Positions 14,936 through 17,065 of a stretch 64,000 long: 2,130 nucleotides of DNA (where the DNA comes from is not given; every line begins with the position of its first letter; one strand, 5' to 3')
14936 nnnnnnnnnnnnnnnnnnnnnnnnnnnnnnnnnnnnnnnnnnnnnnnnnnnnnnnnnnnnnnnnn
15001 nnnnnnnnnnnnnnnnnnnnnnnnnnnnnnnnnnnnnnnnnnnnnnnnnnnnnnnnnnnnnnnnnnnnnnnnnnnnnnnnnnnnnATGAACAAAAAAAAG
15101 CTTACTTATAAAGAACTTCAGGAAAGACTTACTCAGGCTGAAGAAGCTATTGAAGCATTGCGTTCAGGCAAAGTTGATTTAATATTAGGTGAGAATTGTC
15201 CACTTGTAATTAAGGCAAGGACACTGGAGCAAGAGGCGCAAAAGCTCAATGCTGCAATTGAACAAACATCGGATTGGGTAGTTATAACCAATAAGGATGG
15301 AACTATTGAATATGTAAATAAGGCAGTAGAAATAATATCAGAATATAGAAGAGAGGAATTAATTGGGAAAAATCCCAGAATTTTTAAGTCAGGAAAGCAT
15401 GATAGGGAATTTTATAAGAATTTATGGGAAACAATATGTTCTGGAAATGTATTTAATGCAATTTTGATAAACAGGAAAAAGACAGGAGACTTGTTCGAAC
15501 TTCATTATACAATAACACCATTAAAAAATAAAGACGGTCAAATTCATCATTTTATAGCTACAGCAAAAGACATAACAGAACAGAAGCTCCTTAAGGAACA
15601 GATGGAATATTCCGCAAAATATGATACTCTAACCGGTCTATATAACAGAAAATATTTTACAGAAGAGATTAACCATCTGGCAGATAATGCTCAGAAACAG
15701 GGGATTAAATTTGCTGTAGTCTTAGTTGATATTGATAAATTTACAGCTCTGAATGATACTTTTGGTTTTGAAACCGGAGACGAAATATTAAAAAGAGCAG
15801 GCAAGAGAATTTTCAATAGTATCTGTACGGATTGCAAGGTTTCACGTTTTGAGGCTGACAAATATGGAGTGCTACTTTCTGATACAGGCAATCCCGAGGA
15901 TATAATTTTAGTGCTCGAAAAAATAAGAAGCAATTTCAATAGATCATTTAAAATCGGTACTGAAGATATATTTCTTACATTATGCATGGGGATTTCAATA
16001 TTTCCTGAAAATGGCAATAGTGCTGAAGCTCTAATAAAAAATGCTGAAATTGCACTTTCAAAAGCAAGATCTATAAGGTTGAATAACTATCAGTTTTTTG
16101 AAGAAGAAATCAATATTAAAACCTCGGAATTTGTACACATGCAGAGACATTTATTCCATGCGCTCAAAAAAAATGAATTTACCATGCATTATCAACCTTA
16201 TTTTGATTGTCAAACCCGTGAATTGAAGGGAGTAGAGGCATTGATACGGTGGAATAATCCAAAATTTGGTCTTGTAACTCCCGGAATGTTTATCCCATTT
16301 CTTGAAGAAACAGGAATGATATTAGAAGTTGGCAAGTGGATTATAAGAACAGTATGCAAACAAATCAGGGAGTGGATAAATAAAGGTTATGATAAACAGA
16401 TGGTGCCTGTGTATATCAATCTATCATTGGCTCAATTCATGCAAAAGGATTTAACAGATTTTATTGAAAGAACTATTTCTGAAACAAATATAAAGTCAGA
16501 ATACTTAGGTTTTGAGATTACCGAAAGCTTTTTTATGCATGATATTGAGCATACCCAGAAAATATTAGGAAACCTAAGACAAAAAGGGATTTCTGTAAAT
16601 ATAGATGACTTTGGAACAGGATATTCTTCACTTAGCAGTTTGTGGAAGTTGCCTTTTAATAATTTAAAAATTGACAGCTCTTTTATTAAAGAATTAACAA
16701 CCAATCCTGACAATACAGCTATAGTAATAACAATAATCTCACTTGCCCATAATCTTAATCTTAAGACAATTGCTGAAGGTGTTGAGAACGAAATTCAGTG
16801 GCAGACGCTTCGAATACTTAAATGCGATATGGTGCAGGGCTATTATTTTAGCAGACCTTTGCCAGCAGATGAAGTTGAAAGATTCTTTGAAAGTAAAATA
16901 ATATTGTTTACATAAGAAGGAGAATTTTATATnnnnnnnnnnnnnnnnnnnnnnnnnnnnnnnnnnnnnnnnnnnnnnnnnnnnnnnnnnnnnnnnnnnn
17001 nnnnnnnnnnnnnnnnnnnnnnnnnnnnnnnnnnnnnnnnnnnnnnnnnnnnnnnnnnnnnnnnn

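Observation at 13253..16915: kaiC-kaiB translationally coupled to a PAS / degenerate-GGDEF / intact-EAL protein: candidate Kai timer with a c-di-GMP output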

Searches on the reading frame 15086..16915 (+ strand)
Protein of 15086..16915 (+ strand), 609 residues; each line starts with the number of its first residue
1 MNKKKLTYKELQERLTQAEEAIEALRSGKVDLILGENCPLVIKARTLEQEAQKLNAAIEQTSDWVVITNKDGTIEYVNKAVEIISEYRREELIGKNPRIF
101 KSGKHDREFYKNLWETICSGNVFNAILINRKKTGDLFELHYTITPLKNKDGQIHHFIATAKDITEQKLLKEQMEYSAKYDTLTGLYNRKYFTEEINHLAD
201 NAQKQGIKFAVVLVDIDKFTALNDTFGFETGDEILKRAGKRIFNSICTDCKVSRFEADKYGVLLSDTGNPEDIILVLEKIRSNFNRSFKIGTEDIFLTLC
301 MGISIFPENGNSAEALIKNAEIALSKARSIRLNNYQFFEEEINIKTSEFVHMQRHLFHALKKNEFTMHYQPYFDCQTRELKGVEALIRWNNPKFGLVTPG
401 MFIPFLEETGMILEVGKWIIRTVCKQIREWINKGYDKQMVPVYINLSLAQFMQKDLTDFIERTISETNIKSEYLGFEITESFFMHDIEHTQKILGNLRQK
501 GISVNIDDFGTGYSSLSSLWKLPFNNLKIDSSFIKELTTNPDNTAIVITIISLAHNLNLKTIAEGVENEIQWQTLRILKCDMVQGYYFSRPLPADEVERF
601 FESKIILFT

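Call 3: search_protein_families(library=pfam, proteins=[window:15086-16915:+], max_evalue=0.01)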
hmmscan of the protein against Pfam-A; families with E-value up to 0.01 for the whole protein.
window:15086-16915:+ (609 aa): 7 families
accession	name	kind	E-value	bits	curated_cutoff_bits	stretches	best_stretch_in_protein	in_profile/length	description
PF00563.25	EAL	-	1.9e-72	243.9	31.3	1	355-591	3-236/236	EAL domain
PF00990.26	GGDEF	-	9.2e-35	120.2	23.8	1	177-329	1-156/161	Diguanylate cyclase, GGDEF domain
PF13426.13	PAS_9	-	1.7e-17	64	27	1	63-165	2-103/103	PAS domain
PF00989.32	PAS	-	9.7e-17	61.4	22.6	1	54-163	3-113/113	PAS fold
PF08448.16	PAS_4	-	1.7e-12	48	23.1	1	59-167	2-109/110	PAS fold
PF13188.13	PAS_8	-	5.1e-05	23.5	21.8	1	53-99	2-49/65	PAS domain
PF08447.18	PAS_3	-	0.00012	22.7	25.6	1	75-160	2-89/89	PAS fold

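Call 11: find_homologous_proteins(query=window:15086-16915:+, max_evalue=1e-30)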
Query window:15086-16915:+ (609 aa): 1736 proteins with E <= 1e-30 among 8000 candidates; the best 120 are listed.
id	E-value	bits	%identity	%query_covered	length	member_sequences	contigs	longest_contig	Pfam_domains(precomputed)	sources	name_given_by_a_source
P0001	0.0e+0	1377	100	100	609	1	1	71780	PF13426.14,PF08448.17,PF00563.26,PF00989.32,PF00990.27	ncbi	-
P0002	0.0e+0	1160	84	99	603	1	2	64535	PF08447.19,PF13426.14,PF13188.14,PF08448.17,PF00563.26,PF00989.32,PF00990.27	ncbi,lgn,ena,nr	ncbi:MAG: EAL domain-containing protein [Nitrospirae bacterium]|nr:EAL domain-containing protein [Ni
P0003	0.0e+0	1159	84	99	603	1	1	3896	PF08447.19,PF13426.14,PF13188.14,PF08448.17,PF00563.26,PF00989.32,PF00990.27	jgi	-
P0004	0.0e+0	1159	84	99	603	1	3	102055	PF08447.19,PF13426.14,PF13188.14,PF08448.17,PF00563.26,PF00989.32,PF00990.27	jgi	jgi:diguanylate cyclase (GGDEF)-like protein/PAS domain S-box-containing protein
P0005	0.0e+0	1157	84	99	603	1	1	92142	PF08447.19,PF13426.14,PF13188.14,PF08448.17,PF00563.26,PF00989.32,PF00990.27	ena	-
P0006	0.0e+0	1152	82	99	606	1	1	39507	PF13426.14,PF13188.14,PF08448.17,PF00563.26,PF00989.32,PF00990.27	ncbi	-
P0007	0.0e+0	1050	74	100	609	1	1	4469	PF08447.19,PF13426.14,PF13188.14,PF08448.17,PF00563.26,PF00989.32,PF00990.27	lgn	-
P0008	0.0e+0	1013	72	99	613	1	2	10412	PF08447.19,PF13426.14,PF13188.14,PF08448.17,PF00563.26,PF00989.32,PF00990.27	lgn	-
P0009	7.3e-298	1007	71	99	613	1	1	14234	PF13426.14,PF13188.14,PF08448.17,PF00563.26,PF00989.32,PF00990.27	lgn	-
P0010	3.0e-267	906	65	99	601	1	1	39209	PF13426.14,PF13188.14,PF08448.17,PF00563.26,PF00989.32,PF00990.27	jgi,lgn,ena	jgi:diguanylate cyclase (GGDEF)-like protein/PAS domain S-box-containing protein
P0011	6.1e-267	905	65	99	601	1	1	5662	PF13426.14,PF13188.14,PF08448.17,PF00563.26,PF00989.32,PF00990.27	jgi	-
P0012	1.0e-266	904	65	99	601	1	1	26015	PF13426.14,PF13188.14,PF08448.17,PF00563.26,PF00989.32,PF00990.27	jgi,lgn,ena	-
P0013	2.3e-266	903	65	99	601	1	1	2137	PF13426.14,PF13188.14,PF08448.17,PF00563.26,PF00989.32,PF00990.27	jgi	jgi:diguanylate cyclase (GGDEF)-like protein/PAS domain S-box-containing protein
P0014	4.3e-266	902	66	92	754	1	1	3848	PF08447.19,PF13426.14,PF13188.14,PF08448.17,PF00563.26,PF00989.32,PF00990.27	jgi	-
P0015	4.4e-266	902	65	99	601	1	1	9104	PF13426.14,PF13188.14,PF08448.17,PF00563.26,PF00989.32,PF00990.27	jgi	jgi:diguanylate cyclase (GGDEF)-like protein/PAS domain S-box-containing protein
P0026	9.6e-242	822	59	96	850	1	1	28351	PF08447.19,PF13426.14,PF13188.14,PF08448.17,PF00563.26,PF00989.32,PF00990.27,PF00072.31,PF14598.13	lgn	-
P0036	3.1e-185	635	51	92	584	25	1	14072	PF08447.19,PF13426.14,PF13188.14,PF08448.17,PF00563.26,PF00989.32,PF00990.27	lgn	-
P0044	1.5e-179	616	49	92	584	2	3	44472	PF08447.19,PF13426.14,PF13188.14,PF08448.17,PF00563.26,PF00989.32,PF00990.27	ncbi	-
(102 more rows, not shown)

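Call 12: find_encoding_contigs(protein=P0004, flank=6000, max_places=3)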
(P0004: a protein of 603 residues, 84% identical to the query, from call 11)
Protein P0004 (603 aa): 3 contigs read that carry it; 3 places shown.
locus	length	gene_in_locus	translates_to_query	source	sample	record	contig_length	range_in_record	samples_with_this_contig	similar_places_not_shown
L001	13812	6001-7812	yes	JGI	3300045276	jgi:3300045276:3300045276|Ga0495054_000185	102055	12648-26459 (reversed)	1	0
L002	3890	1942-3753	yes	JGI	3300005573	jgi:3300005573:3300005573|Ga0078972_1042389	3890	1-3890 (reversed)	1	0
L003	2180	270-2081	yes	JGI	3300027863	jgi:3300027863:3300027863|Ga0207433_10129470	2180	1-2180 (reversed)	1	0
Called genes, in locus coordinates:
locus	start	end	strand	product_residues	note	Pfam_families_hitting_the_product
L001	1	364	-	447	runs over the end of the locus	PF00072:Response_reg, PF00004:AAA (faint), PF00158:Sigma54_activat, PF01078:Mg_chelatase (faint), PF14532:Sigma54_activ_2, PF07728:AAA_5 (weak), PF25601:AAA_lid_14, PF02954:HTH_8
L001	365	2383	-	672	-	PF00672:HAMP, PF00989:PAS, PF13426:PAS_9, PF00512:HisKA, PF02518:HATPase_c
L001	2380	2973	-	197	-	PF14334:DUF4390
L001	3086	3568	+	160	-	PF04008:Adenosine_kin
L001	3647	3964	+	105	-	PF01502:PRA-CH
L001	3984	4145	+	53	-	PF00301:Rubredoxin, PF21349:RUBY_RBDX (faint)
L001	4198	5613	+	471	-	PF00154:RecA_N (faint), PF06745:ATPase, PF03796:DnaB_C, PF13481:AAA_25, PF23442:DUF7125, PF06745:ATPase, PF24883:NPHP3_N (weak), PF13401:AAA_22 (weak), +4 more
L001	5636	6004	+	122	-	PF07689:KaiB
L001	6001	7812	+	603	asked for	PF00989:PAS, PF13188:PAS_8 (weak), PF08447:PAS_3 (faint), PF08448:PAS_4, PF13426:PAS_9, PF00990:GGDEF, PF00563:EAL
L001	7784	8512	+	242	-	PF18306:LDcluster4, PF03641:Lysine_decarbox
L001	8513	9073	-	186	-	PF00565:SNase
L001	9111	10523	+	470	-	PF13291:ACT_4 (weak), PF00390:malic, PF00208:ELFV_dehydrog (weak), PF03949:Malic_M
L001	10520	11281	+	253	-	PF02634:FdhD-NarQ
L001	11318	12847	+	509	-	PF05157:MshEN, PF00437:T2SSE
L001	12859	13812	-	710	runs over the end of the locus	PF08206:OB_RNB, PF17876:CSD2, PF00773:RNB, PF00575:S1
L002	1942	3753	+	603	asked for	PF00989:PAS, PF13188:PAS_8 (weak), PF08447:PAS_3 (faint), PF08448:PAS_4, PF13426:PAS_9, PF00990:GGDEF, PF00563:EAL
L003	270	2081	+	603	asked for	PF00989:PAS, PF13188:PAS_8 (weak), PF08447:PAS_3 (faint), PF08448:PAS_4, PF13426:PAS_9, PF00990:GGDEF, PF00563:EAL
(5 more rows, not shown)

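Call 13: find_encoding_contigs(protein=P0009, flank=6000, max_places=3)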
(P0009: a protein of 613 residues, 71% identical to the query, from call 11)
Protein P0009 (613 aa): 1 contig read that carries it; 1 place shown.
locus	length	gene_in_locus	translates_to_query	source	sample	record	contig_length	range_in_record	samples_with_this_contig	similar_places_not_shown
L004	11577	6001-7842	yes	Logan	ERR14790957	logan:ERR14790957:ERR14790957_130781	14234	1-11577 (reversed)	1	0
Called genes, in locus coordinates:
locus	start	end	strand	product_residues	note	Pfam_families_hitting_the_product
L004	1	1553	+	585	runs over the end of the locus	PF00350:Dynamin_N, PF01926:MMR_HSR1 (weak), PF00009:GTP_EFTU (weak)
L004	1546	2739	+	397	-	PF00083:Sugar_tr, PF01306:LacY_symp (weak), PF07690:MFS_1, PF12832:MFS_1_like, PF07690:MFS_1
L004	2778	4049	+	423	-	PF03952:Enolase_N, PF00113:Enolase_C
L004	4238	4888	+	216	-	PF06745:ATPase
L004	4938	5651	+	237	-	PF13481:AAA_25, PF03796:DnaB_C, PF06745:ATPase, PF23442:DUF7125, PF24883:NPHP3_N (weak), PF01695:IstB_IS21 (weak), PF13401:AAA_22 (weak), PF13479:AAA_24 (faint), +1 more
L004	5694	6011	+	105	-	PF07689:KaiB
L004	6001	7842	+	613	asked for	PF00989:PAS, PF08448:PAS_4, PF13188:PAS_8 (weak), PF13426:PAS_9, PF00990:GGDEF, PF00563:EAL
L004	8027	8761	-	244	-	PF02535:Zip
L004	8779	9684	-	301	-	PF01545:Cation_efflux, PF16916:ZT_dimer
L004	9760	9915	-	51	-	-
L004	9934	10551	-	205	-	PF01135:PCMT, PF05175:MTS, PF06325:PrmA, PF13489:Methyltransf_23, PF13679:Methyltransf_32, PF01209:Ubie_methyltran, PF05148:Methyltransf_8, PF13847:Methyltransf_31, +8 more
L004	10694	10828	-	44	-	-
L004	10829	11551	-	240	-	PF01292:Ni_hydr_CYTB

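Call 14: find_encoding_contigs(protein=P0010, flank=6000, max_places=3)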
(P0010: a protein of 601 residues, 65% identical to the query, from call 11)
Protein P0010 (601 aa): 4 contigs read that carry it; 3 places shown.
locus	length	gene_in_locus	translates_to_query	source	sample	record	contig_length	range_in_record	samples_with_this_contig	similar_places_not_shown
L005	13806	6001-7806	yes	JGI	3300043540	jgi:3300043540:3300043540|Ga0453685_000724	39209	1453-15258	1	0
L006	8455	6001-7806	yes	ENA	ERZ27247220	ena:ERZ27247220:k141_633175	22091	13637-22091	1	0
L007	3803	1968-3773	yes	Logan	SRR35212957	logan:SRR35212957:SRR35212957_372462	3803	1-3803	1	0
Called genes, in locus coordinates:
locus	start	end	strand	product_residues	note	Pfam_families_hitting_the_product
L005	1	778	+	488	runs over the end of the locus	PF13522:GATase_6, PF13537:GATase_7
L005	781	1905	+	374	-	PF26233:NicX, PF02073:Peptidase_M29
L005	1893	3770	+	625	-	PF00009:GTP_EFTU, PF01926:MMR_HSR1 (weak), PF03144:GTP_EFTU_D2, PF21440:aSelB_III (weak), PF25461:Beta-barrel_SelB, PF09106:WHD_2nd_SelB, PF09107:WHD_3rd_SelB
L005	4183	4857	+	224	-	PF06745:ATPase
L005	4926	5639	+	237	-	PF13481:AAA_25, PF03796:DnaB_C, PF06745:ATPase, PF23442:DUF7125, PF24883:NPHP3_N (weak), PF13401:AAA_22, PF13479:AAA_24 (faint)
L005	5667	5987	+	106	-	PF07689:KaiB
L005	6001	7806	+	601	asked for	PF00989:PAS, PF13188:PAS_8 (faint), PF08448:PAS_4, PF13426:PAS_9, PF00990:GGDEF, PF00563:EAL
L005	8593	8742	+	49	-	-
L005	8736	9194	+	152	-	PF01909:NTP_transf_2 (weak), PF18765:Polbeta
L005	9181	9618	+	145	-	PF01934:HepT-like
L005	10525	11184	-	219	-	PF00702:Hydrolase, PF12710:HAD (weak), PF13419:HAD_2, PF13242:Hydrolase_like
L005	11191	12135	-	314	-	PF00070:Pyr_redox (faint), PF00890:FAD_binding_2 (weak), PF01134:GIDA (faint), PF01946:Thi4 (weak), PF07992:Pyr_redox_2, PF12831:FAD_oxidored (weak), PF13450:NAD_binding_8 (weak), PF13738:Pyr_redox_3, +2 more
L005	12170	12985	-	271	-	PF02195:ParB_N, PF17762:HTH_ParB, PF23552:ParB_C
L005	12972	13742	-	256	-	PF00142:Fer4_NifH (weak), PF01656:CbiA, PF02374:ArsA_ATPase (weak), PF06564:CBP_BcsQ, PF09140:MipZ, PF10609:ParA, PF13614:AAA_31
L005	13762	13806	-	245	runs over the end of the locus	PF01904:DUF72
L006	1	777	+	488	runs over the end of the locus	PF13522:GATase_6, PF13537:GATase_7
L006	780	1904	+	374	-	PF26233:NicX, PF02073:Peptidase_M29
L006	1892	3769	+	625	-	PF00009:GTP_EFTU, PF01926:MMR_HSR1 (weak), PF03144:GTP_EFTU_D2, PF21440:aSelB_III (weak), PF25461:Beta-barrel_SelB, PF09106:WHD_2nd_SelB, PF09107:WHD_3rd_SelB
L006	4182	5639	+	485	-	PF00154:RecA_N (faint), PF06745:ATPase, PF13481:AAA_25, PF03796:DnaB_C, PF06745:ATPase, PF23442:DUF7125, PF24883:NPHP3_N (weak), PF13401:AAA_22 (weak), +7 more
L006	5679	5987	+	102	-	PF07689:KaiB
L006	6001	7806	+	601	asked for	PF00989:PAS, PF13188:PAS_8 (faint), PF08448:PAS_4, PF13426:PAS_9, PF00990:GGDEF, PF00563:EAL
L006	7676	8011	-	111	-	-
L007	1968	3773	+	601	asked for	PF00989:PAS, PF13188:PAS_8 (faint), PF08448:PAS_4, PF13426:PAS_9, PF00990:GGDEF, PF00563:EAL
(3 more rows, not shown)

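Call 16: find_encoding_contigs(protein=P0026, flank=6000, max_places=2)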
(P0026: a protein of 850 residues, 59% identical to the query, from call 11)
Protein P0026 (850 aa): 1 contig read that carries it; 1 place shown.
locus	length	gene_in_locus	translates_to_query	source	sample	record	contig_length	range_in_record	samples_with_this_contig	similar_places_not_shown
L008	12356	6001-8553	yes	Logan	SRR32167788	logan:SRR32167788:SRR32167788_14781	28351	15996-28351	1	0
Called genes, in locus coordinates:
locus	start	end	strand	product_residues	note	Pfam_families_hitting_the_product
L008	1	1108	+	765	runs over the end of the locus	PF05228:CHASE4, PF00672:HAMP, PF00989:PAS, PF13426:PAS_9, PF00989:PAS, PF13188:PAS_8, PF08448:PAS_4, PF13426:PAS_9, +4 more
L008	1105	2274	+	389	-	PF00465:Fe-ADH, PF13685:Fe-ADH_2, PF25137:ADH_Fe_C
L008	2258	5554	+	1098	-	PF00989:PAS, PF08448:PAS_4, PF08447:PAS_3, PF08448:PAS_4, PF08448:PAS_4, PF01590:GAF, PF13185:GAF_2, PF00512:HisKA, +8 more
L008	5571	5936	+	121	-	PF00072:Response_reg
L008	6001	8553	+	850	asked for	PF00072:Response_reg, PF00989:PAS, PF08447:PAS_3, PF14598:PAS_11, PF00989:PAS, PF08448:PAS_4, PF13426:PAS_9, PF00990:GGDEF, +4 more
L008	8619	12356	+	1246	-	?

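Call 17: find_encoding_contigs(protein=P0036, flank=6000, max_places=2)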
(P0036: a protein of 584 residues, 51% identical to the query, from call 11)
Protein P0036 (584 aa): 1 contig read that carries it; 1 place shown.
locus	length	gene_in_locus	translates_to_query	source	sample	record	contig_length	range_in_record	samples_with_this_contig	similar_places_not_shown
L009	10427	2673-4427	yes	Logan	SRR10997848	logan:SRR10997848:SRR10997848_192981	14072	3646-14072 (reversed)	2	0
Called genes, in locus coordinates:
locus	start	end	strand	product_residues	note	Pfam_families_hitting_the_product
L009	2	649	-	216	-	?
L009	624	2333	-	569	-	PF13188:PAS_8 (weak), PF00512:HisKA, PF02518:HATPase_c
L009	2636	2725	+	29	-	-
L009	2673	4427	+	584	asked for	PF00989:PAS, PF13188:PAS_8 (weak), PF08448:PAS_4, PF13426:PAS_9, PF08447:PAS_3, PF00990:GGDEF, PF00563:EAL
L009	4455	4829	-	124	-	PF25212:HVO_A0114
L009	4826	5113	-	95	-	PF20126:TumE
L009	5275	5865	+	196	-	PF17726:DpnI_C, PF01844:HNH (weak)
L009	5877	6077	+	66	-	-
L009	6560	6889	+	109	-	PF01909:NTP_transf_2, PF18765:Polbeta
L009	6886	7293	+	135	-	PF05168:HEPN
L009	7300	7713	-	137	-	PF10130:PIN_2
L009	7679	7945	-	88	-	-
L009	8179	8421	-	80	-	PF15731:MqsA_antitoxin (weak)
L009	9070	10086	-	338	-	PF01699:Na_Ca_ex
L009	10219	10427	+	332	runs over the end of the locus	PF04055:Radical_SAM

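Call 18: find_encoding_contigs(protein=P0044, flank=6000, max_places=2)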
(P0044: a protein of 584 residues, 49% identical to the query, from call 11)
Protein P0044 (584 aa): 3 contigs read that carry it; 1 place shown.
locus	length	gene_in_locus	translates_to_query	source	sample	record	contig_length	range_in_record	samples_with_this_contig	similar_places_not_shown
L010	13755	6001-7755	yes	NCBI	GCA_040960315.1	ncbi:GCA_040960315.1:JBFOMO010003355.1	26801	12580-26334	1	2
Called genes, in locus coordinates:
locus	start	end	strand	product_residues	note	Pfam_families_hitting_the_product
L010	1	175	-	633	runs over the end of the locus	PF00211:Guanylate_cyc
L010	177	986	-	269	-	PF03167:UDG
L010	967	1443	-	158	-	PF02367:TsaE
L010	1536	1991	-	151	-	PF00571:CBS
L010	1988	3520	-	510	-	PF03853:YjeF_N, PF01256:Carb_kinase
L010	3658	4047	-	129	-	PF01648:ACPS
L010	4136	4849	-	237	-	PF03740:PdxJ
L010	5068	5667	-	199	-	PF09835:DUF2062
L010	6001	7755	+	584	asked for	PF00989:PAS, PF13188:PAS_8 (weak), PF08448:PAS_4, PF13426:PAS_9, PF08447:PAS_3, PF00990:GGDEF, PF00563:EAL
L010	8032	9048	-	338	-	PF01699:Na_Ca_ex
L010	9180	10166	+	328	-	PF04055:Radical_SAM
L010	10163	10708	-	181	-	-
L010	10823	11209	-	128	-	PF01850:PIN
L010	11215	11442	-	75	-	-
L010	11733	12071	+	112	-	-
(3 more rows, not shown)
